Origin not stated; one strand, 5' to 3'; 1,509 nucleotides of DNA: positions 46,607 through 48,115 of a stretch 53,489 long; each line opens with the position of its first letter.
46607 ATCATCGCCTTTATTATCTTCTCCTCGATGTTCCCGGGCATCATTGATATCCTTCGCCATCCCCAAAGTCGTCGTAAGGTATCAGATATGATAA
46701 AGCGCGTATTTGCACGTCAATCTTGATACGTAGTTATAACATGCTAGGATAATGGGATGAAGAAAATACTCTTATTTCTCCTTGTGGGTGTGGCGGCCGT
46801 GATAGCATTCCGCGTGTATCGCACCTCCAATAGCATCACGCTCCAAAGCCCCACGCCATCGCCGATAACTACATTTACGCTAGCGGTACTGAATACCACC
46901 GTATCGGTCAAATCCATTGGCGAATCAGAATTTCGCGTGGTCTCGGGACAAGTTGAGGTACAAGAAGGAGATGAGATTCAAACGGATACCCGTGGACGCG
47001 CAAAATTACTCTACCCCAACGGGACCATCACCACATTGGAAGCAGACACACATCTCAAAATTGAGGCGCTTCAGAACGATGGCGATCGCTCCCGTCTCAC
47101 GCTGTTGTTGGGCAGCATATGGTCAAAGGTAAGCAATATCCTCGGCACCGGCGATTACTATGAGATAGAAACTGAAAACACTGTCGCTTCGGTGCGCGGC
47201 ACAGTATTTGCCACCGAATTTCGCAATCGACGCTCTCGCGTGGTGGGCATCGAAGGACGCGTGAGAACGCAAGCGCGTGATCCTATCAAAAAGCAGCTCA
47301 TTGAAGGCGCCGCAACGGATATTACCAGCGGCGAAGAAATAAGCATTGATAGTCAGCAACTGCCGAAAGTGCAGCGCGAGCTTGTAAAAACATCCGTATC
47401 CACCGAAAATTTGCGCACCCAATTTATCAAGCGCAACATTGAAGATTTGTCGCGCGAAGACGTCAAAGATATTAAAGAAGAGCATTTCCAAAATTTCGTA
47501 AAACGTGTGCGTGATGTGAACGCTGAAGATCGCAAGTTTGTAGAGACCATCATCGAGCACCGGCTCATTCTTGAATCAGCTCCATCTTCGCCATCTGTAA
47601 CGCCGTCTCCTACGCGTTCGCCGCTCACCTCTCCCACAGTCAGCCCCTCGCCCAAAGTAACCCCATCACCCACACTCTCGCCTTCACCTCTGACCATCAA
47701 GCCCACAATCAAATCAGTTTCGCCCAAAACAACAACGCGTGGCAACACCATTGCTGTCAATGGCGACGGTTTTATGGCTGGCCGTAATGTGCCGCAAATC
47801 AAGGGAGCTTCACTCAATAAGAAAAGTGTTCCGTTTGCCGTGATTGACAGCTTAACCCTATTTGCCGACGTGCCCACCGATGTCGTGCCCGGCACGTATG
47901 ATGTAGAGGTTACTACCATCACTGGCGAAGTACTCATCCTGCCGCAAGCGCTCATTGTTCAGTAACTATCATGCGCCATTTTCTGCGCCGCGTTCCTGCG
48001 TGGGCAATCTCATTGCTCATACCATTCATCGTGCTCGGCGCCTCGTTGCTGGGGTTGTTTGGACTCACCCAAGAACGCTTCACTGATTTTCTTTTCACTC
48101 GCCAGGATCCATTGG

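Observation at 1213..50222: Two translation-initiation regimes: about a dozen dispersed, GC-richer, SD-led small-ORF cassettes in a genome whose core genes lack SD sites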

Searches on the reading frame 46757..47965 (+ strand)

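Call 11: search_protein_families(library=pfam, proteins=[window:46757-47965:+])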
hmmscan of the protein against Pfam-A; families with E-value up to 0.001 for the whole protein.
window:46757-47965:+ (402 aa): 1 family
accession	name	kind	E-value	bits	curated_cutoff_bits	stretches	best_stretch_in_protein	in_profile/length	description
PF04773.18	FecR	-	9.8e-12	45.6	24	1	72-170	1-97/97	FecR protein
